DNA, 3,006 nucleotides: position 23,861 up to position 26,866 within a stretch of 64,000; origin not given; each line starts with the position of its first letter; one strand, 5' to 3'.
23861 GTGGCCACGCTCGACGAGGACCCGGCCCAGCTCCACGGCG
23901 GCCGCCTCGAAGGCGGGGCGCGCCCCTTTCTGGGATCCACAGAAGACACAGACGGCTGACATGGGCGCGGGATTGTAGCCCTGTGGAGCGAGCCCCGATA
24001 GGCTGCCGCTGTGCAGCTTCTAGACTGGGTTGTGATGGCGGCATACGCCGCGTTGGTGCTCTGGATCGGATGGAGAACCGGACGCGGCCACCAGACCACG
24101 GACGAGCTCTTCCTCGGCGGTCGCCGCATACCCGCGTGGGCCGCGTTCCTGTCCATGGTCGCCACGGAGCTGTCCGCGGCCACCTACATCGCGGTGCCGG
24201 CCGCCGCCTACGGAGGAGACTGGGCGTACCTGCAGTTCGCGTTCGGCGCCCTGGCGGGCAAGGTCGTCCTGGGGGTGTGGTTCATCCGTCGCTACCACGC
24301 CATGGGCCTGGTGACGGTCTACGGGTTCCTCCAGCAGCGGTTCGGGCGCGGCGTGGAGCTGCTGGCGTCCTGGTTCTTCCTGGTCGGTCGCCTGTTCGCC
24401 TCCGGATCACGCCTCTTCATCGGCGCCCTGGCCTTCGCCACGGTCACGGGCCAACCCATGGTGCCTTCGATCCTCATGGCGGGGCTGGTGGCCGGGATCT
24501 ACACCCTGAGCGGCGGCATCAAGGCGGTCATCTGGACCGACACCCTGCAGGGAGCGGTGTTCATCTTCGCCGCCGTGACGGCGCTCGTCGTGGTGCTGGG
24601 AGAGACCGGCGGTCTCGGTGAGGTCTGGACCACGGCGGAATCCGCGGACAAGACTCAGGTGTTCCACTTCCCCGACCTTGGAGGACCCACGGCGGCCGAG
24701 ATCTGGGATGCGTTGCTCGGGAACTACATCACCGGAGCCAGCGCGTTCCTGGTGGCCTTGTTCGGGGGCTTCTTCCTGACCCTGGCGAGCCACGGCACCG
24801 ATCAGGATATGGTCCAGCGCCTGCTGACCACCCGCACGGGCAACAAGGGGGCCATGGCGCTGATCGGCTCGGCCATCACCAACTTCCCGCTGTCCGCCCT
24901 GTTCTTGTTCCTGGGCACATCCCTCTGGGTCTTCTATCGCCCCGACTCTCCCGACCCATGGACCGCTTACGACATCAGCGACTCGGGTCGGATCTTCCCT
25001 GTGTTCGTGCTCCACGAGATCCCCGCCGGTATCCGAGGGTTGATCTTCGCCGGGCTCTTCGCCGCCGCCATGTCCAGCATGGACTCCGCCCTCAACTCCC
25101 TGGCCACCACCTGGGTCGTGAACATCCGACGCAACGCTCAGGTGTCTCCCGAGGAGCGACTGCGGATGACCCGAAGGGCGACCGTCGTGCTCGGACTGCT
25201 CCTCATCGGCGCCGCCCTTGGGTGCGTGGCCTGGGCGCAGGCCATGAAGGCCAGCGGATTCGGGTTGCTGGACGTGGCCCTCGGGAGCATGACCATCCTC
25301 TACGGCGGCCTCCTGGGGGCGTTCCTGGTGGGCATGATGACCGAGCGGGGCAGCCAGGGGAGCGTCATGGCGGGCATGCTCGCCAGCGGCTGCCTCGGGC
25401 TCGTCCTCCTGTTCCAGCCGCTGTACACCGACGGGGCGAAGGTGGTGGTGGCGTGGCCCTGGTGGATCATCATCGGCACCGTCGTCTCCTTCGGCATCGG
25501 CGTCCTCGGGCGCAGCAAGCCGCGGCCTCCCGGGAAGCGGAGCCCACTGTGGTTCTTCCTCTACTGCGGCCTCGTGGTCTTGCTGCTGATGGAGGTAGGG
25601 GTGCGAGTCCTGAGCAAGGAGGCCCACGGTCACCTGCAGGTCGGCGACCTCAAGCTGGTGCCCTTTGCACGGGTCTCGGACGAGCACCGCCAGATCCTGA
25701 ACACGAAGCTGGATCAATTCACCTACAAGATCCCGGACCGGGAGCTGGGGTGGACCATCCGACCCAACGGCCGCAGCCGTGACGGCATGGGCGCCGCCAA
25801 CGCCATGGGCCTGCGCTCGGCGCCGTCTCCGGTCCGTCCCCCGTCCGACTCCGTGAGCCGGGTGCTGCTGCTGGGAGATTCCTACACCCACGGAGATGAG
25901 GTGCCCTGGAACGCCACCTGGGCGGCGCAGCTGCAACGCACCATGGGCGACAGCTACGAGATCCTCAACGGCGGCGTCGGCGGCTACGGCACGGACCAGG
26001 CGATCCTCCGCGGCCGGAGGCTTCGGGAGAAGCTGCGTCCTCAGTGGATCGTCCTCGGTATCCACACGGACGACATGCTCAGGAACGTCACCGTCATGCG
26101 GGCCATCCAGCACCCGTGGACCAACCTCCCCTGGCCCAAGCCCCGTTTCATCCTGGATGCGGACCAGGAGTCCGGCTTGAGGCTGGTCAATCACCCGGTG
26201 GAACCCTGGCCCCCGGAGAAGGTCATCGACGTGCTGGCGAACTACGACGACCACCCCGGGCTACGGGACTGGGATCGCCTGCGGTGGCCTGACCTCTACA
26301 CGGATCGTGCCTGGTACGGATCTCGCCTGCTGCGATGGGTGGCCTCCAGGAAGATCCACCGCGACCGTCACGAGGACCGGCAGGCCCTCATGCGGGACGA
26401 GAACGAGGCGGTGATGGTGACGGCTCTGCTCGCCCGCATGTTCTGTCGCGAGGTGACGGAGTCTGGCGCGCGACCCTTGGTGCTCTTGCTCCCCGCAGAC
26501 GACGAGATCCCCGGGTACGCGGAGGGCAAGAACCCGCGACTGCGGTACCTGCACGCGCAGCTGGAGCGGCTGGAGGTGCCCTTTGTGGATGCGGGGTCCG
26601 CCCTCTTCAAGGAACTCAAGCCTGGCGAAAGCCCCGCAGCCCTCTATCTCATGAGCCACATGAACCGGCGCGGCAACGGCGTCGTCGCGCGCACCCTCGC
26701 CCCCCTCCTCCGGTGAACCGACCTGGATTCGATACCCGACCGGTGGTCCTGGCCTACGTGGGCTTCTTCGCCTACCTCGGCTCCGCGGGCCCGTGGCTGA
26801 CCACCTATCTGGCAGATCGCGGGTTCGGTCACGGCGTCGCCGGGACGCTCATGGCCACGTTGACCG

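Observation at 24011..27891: Sodium:solute symporter fused to an SGNH esterase and translationally coupled to an MFS permease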

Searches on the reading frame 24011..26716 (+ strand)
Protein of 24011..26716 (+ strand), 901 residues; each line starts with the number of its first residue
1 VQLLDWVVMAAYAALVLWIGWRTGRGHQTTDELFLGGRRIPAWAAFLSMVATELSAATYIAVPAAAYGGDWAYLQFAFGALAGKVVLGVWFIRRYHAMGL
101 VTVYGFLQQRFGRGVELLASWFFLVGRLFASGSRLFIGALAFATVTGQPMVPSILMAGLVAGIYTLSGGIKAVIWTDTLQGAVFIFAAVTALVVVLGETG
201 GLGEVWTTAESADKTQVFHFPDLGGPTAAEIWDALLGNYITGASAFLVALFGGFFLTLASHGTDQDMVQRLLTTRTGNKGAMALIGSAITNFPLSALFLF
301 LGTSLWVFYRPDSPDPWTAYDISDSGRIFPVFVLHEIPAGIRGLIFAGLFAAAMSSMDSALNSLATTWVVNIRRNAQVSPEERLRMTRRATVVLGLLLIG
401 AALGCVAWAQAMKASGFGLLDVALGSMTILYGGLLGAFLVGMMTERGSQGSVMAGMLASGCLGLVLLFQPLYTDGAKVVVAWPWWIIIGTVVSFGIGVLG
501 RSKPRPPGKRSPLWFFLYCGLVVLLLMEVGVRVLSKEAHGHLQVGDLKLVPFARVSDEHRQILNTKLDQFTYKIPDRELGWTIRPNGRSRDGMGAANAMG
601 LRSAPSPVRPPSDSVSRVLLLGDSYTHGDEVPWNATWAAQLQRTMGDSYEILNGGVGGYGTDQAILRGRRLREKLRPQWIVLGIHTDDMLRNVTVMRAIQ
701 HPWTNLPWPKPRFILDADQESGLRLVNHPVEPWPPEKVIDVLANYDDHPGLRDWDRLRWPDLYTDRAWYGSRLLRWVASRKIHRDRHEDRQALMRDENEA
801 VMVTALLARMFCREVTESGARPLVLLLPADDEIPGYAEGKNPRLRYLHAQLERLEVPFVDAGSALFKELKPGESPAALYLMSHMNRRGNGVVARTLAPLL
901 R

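Call 3: search_protein_families(library=pfam, proteins=[window:24011-26716:+], max_evalue=0.1)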
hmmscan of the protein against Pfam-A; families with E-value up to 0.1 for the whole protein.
window:24011-26716:+ (901 aa): 2 families
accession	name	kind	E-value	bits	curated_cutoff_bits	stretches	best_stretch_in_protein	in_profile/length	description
PF00474.23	SSF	-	2.7e-34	119.2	22.8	1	34-457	2-404/406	Sodium:solute symporter family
PF13472.12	Lipase_GDSL_2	-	4.1e-08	34.4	32.9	1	621-701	2-87/178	GDSL-like Lipase/Acylhydrolase family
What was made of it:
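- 24011..25531 (+): Symporter-derived part, aa 1 to about 507. It has 13 transmembrane helices, with the N-terminus outside and the C-terminus inside. The Na2-site residues A352, S355 and S356 are conserved. SSF 119 bits (call 3).
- On AT3-SGNH fused acyltransferases: Only SSF and Lipase_GDSL_2 are found (call 3).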

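Call 6: search_protein_families(library=ncbifam, proteins=[window:24011-26716:+], max_evalue=0.1)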
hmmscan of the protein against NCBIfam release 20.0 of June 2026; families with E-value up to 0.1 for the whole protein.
window:24011-26716:+ (901 aa): 8 families
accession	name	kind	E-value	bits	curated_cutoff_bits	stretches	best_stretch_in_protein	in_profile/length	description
TIGR00813.1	sss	superfamily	6e-56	190.3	184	1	33-458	1-410/411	sodium/solute symporter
NF007790.0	PRK10484.1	equivalog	6.1e-29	101.2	401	1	6-460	6-445/527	solute:sodium symporter family transporter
TIGR02119.1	panF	equivalog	1.5e-19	70.4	328.05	2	22-214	24-221/471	sodium/pantothenate symporter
TIGR02121.1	Na_Pro_sym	equivalog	1.1e-17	64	515.5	1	7-218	5-224/488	sodium/proline symporter PutP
NF011948.0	PRK15419.1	equivalog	2.3e-07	30.1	955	1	11-205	13-215/502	sodium/proline symporter PutP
NF007819.1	PRK10528.1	equivalog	2.7e-06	27.2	270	1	617-695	30-111/210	multifunctional acyl-CoA thioesterase I/protease I/lysophospholipase L1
TIGR03648.1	Na_symport_lg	subfamily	0.00031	19.3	320.75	1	7-195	3-190/547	VC_2705 family sodium/solute symporter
NF042968.1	AcxylEst_AxeA1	equivalog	0.052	11.9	700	1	610-658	269-319/459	acetylxylan esterase AxeA1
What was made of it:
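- On Sodium:solute symporter family (PF00474, TIGR00813, TC 2.A.21): TIGR00813 190.3 against 184 (calls 3, 6).
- Checked: Domains (call 3, call 6):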

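Call 7: find_homologous_proteins(query=window:24011-26716:+, max_evalue=0.00001)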
Query window:24011-26716:+ (901 aa): 3117 proteins with E <= 0.00001 among 8000 candidates; the best 120 are listed.
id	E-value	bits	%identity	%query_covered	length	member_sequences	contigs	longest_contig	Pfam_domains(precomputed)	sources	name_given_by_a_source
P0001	0.0e+0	2034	100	99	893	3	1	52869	PF00474.24,PF13472.13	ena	-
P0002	8.3e-252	857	80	55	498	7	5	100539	PF00474.24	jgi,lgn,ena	-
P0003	1.0e-223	764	72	56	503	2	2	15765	PF00474.24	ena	-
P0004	3.3e-199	683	65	56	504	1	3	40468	PF00474.24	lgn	-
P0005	4.3e-171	589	58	57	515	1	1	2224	PF00474.24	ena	-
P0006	1.9e-168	581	59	56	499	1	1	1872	PF00474.24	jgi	jgi:SSS family transporter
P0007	4.2e-167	576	60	56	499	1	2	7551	PF00474.24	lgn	-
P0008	3.4e-165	570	57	57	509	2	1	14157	PF00474.24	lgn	-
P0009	8.4e-163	562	57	56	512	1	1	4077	PF00474.24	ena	-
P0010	7.9e-162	559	53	56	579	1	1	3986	PF00474.24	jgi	jgi:SSS family transporter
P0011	1.1e-160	555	55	57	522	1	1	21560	PF00474.24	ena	-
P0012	1.7e-160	554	56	56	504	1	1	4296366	PF00474.24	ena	-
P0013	8.5e-158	545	54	56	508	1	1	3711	PF00474.24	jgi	-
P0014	1.2e-157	545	56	56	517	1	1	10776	PF00474.24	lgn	-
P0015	2.7e-156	541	55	57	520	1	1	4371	PF00474.24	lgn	-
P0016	3.2e-155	537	55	56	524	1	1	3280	PF00474.24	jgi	-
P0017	5.8e-148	513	53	56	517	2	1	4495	PF00474.24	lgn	-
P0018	3.4e-145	504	51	56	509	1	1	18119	PF00474.24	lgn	-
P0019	1.6e-139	485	52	57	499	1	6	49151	PF00474.24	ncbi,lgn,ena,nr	ncbi:MAG: hypothetical protein CMJ83_06345 [Planctomycetes bacterium]|nr:hypothetical protein [Planc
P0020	1.8e-138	482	55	52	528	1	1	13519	PF00474.24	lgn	-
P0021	5.2e-138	480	50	56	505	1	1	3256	PF00474.24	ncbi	-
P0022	6.2e-135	470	52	55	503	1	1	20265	PF00474.24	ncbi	-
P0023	4.3e-133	464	49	57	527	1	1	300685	PF00474.24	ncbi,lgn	-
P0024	5.0e-133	464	51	56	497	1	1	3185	PF00474.24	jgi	-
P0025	6.3e-133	463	49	57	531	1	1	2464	PF00474.24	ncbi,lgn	ncbi:MAG: sodium/solute symporter [Planctomycetota bacterium]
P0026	4.5e-132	460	50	57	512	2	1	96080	PF00474.24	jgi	jgi:SSS family transporter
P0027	1.5e-129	452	50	56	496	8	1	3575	PF00474.24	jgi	jgi:SSS family solute:Na+ symporter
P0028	2.3e-129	451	49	56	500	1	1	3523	PF00474.24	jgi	-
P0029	2.7e-129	451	51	55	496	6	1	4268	PF00474.24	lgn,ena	-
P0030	7.9e-128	446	51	56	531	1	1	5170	PF00474.24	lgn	-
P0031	8.0e-128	446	50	56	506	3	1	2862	PF00474.24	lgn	-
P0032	3.7e-127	444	49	55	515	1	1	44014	PF00474.24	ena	-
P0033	5.5e-127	444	50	56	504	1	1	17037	PF00474.24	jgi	jgi:SSS family transporter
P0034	9.1e-127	443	49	55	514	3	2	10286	PF00474.24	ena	-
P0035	1.2e-126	442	49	56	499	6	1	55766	PF00474.24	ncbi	-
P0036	2.1e-126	442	50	54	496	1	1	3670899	PF00474.24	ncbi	ncbi:MAG: hypothetical protein JSU66_07745, partial [Deltaproteobacteria bacterium]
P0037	6.0e-126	440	49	56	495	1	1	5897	PF00474.24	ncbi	-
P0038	6.2e-126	440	50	54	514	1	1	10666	PF00474.24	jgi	-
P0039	1.4e-125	439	49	56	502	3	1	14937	PF00474.24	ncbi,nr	ncbi:MAG: hypothetical protein JRC77_00155 [Deltaproteobacteria bacterium]|nr:hypothetical protein [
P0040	5.2e-125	437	49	56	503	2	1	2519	PF00474.24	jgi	jgi:SSS family transporter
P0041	5.3e-125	437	48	56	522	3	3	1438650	PF00474.24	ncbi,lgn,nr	ncbi:MAG: hypothetical protein H6713_03105 [Myxococcales bacterium]|nr:hypothetical protein [Myxococ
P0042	7.4e-125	436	48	56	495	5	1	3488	PF00474.24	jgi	jgi:SSS family solute:Na+ symporter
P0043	1.0e-124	436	49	55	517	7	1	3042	PF00474.24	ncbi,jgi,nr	ncbi:MAG: hypothetical protein JRG92_23270 [Deltaproteobacteria bacterium]|nr:hypothetical protein [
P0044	2.8e-124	435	48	56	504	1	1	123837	PF00474.24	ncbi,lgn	-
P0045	4.4e-124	434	48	56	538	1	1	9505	PF00474.24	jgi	jgi:SSS family transporter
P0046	1.5e-123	432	50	56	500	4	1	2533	PF00474.24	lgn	-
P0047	2.6e-123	431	48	55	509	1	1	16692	PF00474.24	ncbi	ncbi:MAG: sodium:solute symporter family transporter [Planctomycetota bacterium]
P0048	2.9e-123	431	47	57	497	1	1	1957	PF00474.24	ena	-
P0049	1.1e-122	429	49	56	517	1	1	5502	PF00474.24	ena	-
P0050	1.3e-122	429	49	56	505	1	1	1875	PF00474.24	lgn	-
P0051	1.7e-122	429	47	56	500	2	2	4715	PF00474.24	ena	-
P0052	4.5e-122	427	49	55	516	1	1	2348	PF00474.24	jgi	-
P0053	2.3e-121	425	47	56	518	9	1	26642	PF00474.24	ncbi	-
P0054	5.7e-121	424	49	52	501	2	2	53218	PF00474.24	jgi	jgi:SSS family solute:Na+ symporter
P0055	1.2e-120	422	46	57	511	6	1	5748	PF00474.24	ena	-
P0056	1.3e-120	422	50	55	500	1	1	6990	PF00474.24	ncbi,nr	ncbi:MAG: hypothetical protein NZ990_12515 [Myxococcota bacterium]|nr:hypothetical protein [Myxococc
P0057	6.4e-120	420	48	57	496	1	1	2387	PF00474.24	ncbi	-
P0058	7.4e-120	420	49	55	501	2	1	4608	PF00474.24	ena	-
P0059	1.1e-119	419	47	52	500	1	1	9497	PF00474.24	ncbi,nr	ncbi:MAG: hypothetical protein HKP27_08785 [Myxococcales bacterium]|nr:hypothetical protein [Myxococ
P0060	1.7e-119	419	48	56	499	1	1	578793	PF00474.24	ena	-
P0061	1.7e-119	419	47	56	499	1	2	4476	PF00474.24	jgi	jgi:SSS family transporter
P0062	2.5e-119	418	48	54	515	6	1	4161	PF00474.24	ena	-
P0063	2.7e-119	418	48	57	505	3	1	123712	PF00474.24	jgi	jgi:SSS family transporter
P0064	3.0e-119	418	47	52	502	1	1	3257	PF00474.24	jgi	-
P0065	4.5e-119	417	48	53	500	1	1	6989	PF00474.24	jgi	-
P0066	7.8e-119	417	47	56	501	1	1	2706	PF00474.24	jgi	jgi:SSS family transporter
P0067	2.3e-118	415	47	56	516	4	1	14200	PF00474.24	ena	-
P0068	9.5e-118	413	48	54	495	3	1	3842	PF00474.24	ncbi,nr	ncbi:MAG: hypothetical protein GY733_04375 [bacterium]|nr:hypothetical protein [bacterium]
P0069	1.1e-117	413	47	56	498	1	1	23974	PF00474.24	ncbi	-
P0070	1.5e-116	409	48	56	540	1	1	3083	PF00474.24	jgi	jgi:SSS family solute:Na+ symporter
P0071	2.8e-116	408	46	57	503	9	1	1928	PF00474.24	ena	-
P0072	1.1e-115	406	48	56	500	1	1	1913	PF00474.24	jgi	jgi:SSS family solute:Na+ symporter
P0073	8.3e-115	403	48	55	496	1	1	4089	PF00474.24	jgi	jgi:SSS family solute:Na+ symporter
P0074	1.3e-114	403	45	57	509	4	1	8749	PF00474.24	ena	-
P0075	1.6e-114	402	47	56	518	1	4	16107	PF00474.24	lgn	-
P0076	1.8e-114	402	45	56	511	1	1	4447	PF00474.24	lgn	-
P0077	4.8e-114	401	46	55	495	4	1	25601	PF00474.24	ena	-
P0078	6.3e-114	400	46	55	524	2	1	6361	PF00474.24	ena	-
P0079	7.0e-114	400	46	57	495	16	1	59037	PF00474.24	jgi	-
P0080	2.3e-113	398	46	55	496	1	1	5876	PF00474.24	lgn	-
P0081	6.8e-113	397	45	57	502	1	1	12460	PF00474.24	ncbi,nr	ncbi:MAG: hypothetical protein VX252_02750 [Myxococcota bacterium]|nr:hypothetical protein [Myxococc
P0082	1.7e-112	396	46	55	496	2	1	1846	PF00474.24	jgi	jgi:SSS family solute:Na+ symporter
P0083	1.9e-112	395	45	57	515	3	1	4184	PF00474.24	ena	-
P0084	2.2e-112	395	45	54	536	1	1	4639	PF00474.24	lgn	-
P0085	3.6e-112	395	46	56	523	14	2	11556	PF00474.24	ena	-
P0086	4.2e-112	394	46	57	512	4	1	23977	PF00474.24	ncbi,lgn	-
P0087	5.1e-112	394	43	57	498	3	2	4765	PF00474.24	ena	-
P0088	1.3e-111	393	46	54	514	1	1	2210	PF00474.24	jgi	jgi:SSS family transporter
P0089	1.6e-111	392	46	56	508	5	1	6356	PF00474.24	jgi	-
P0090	4.5e-111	391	45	55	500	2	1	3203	PF00474.24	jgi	jgi:SSS family solute:Na+ symporter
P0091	3.6e-110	388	49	48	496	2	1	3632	PF00474.24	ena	-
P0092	3.6e-110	388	46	57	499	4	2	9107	PF00474.24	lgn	-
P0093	5.1e-110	387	47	56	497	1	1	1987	PF00474.24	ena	-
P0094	1.1e-109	386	48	52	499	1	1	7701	PF00474.24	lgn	-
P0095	1.4e-109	386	46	56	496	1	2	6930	PF00474.24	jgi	jgi:SSS family transporter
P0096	9.0e-109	383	45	56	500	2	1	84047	PF00474.24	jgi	-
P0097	1.2e-108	383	46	56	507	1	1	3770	PF00474.24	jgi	-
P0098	1.3e-108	383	45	55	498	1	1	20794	PF00474.24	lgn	-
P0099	4.2e-108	381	44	56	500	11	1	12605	PF00474.24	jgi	-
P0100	7.6e-108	380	45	56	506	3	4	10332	PF00474.24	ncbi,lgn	ncbi:MAG: SSS family solute:Na+ symporter [Myxococcota bacterium]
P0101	1.0e-107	380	47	49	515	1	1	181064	PF00474.24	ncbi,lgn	-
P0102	1.6e-107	379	44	57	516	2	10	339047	PF00474.24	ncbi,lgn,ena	-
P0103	2.8e-107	378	44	55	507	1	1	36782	PF00474.24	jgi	jgi:SSS family solute:Na+ symporter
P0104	4.3e-107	378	46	54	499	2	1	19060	PF00474.24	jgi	jgi:SSS family transporter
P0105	5.7e-107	377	45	55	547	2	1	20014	PF00474.24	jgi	-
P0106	6.6e-107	377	45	55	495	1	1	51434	PF00474.24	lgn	-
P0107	1.2e-106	376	47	56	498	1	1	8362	PF00474.24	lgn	-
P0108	2.1e-106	375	42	56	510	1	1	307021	PF00474.24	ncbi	-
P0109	2.6e-106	375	45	57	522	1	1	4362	PF00474.24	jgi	-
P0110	3.5e-106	375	45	56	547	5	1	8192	PF00474.24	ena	-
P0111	2.3e-105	372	43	57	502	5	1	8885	PF00474.24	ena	-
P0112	4.5e-105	371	45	56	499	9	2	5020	PF00474.24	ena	-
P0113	2.6e-104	368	42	57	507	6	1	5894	PF00474.24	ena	-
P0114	4.5e-104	368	44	56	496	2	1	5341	PF00474.24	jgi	jgi:SSS family solute:Na+ symporter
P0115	7.3e-104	367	43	56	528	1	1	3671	PF00474.24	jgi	jgi:SSS family solute:Na+ symporter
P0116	1.6e-103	366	45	54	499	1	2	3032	PF00474.24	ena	-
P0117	8.6e-103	363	43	54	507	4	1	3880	PF00474.24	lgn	-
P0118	9.3e-103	363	45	54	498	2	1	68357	PF00474.24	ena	-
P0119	1.5e-102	363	41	55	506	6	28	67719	PF00474.24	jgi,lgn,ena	-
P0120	2.3e-102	362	45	56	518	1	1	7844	PF00474.24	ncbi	-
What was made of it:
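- All 119 other top hits are 495-579 aa symporters (call 7).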

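Call 8: find_encoding_contigs(protein=P0002, flank=8000, max_places=4)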
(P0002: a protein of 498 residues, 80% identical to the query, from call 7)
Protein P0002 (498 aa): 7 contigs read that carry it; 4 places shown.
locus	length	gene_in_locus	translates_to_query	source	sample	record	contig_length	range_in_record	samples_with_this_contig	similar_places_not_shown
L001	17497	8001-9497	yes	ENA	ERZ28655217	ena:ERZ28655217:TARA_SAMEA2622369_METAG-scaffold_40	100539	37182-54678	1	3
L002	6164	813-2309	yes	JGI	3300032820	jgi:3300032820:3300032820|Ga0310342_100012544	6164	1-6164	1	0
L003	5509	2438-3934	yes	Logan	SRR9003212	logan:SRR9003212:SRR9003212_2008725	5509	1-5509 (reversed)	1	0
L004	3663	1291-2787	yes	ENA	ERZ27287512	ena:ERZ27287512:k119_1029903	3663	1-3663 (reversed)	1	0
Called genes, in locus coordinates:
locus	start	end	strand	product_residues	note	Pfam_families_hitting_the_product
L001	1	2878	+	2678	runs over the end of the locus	PF00890:FAD_binding_2, PF01266:DAO (weak), PF01494:FAD_binding_3 (weak), PF01946:Thi4 (weak), PF12831:FAD_oxidored (weak), PF02770:Acyl-CoA_dh_M, PF00441:Acyl-CoA_dh_1, PF00766:ETF_alpha, +3 more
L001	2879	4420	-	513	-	PF25077:DUF7800, PF09423:PhoD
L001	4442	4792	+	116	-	PF01258:zf-dskA_traR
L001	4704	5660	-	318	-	PF00892:EamA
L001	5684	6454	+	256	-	PF00246:Peptidase_M14, PF24827:AstE_AspA_cat, PF10994:DUF2817 (weak)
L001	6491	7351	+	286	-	PF01209:Ubie_methyltran (weak), PF13847:Methyltransf_31, PF08241:Methyltransf_11, PF08242:Methyltransf_12, PF13649:Methyltransf_25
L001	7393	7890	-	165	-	PF18306:LDcluster4, PF03641:Lysine_decarbox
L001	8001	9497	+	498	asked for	PF00474:SSF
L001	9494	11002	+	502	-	PF00933:Glyco_hydro_3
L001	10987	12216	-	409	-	PF00266:Aminotran_5, PF01053:Cys_Met_Meta_PP (weak)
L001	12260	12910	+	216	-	PF03575:Peptidase_S51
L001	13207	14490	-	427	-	PF00291:PALP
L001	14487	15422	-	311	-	PF00288:GHMP_kinases_N, PF08544:GHMP_kinases_C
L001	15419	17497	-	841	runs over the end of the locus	PF00696:AA_kinase, PF13840:ACT_7, PF22468:ACT_9, PF01842:ACT (weak), PF13840:ACT_7, PF22468:ACT_9, PF03447:NAD_binding_3, PF00742:Homoserine_dh, +1 more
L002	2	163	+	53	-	?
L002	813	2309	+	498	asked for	PF00474:SSF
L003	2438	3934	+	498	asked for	PF00474:SSF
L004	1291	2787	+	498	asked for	PF00474:SSF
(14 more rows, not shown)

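Call 9: find_encoding_contigs(protein=P0003, flank=8000, max_places=3)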
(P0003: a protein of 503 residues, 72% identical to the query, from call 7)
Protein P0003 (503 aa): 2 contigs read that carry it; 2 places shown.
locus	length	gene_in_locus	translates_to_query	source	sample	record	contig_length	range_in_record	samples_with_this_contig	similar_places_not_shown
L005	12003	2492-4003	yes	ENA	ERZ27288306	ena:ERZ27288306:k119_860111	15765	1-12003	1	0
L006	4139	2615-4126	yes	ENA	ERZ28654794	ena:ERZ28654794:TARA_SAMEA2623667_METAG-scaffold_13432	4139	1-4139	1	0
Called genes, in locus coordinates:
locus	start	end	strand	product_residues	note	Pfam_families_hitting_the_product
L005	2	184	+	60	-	?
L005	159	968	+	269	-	PF00246:Peptidase_M14, PF10994:DUF2817 (weak), PF24827:AstE_AspA_cat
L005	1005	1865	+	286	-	PF01209:Ubie_methyltran (weak), PF13847:Methyltransf_31, PF08241:Methyltransf_11, PF08242:Methyltransf_12, PF13649:Methyltransf_25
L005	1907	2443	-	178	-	PF18306:LDcluster4, PF03641:Lysine_decarbox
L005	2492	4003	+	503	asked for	PF00474:SSF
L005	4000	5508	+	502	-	PF00933:Glyco_hydro_3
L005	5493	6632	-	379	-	PF00266:Aminotran_5, PF01053:Cys_Met_Meta_PP (faint)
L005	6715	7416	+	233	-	PF03575:Peptidase_S51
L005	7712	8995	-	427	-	PF00291:PALP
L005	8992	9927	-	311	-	PF00288:GHMP_kinases_N, PF08544:GHMP_kinases_C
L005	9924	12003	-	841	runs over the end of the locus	PF00696:AA_kinase, PF13840:ACT_7, PF22468:ACT_9, PF01842:ACT (weak), PF13840:ACT_7, PF22468:ACT_9, PF03447:NAD_binding_3, PF00742:Homoserine_dh, +1 more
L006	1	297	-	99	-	?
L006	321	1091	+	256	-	PF00246:Peptidase_M14, PF24827:AstE_AspA_cat, PF10994:DUF2817 (weak)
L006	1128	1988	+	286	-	PF01209:Ubie_methyltran (weak), PF13847:Methyltransf_31, PF08241:Methyltransf_11, PF08242:Methyltransf_12, PF13649:Methyltransf_25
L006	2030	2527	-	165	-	PF18306:LDcluster4, PF03641:Lysine_decarbox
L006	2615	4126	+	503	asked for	PF00474:SSF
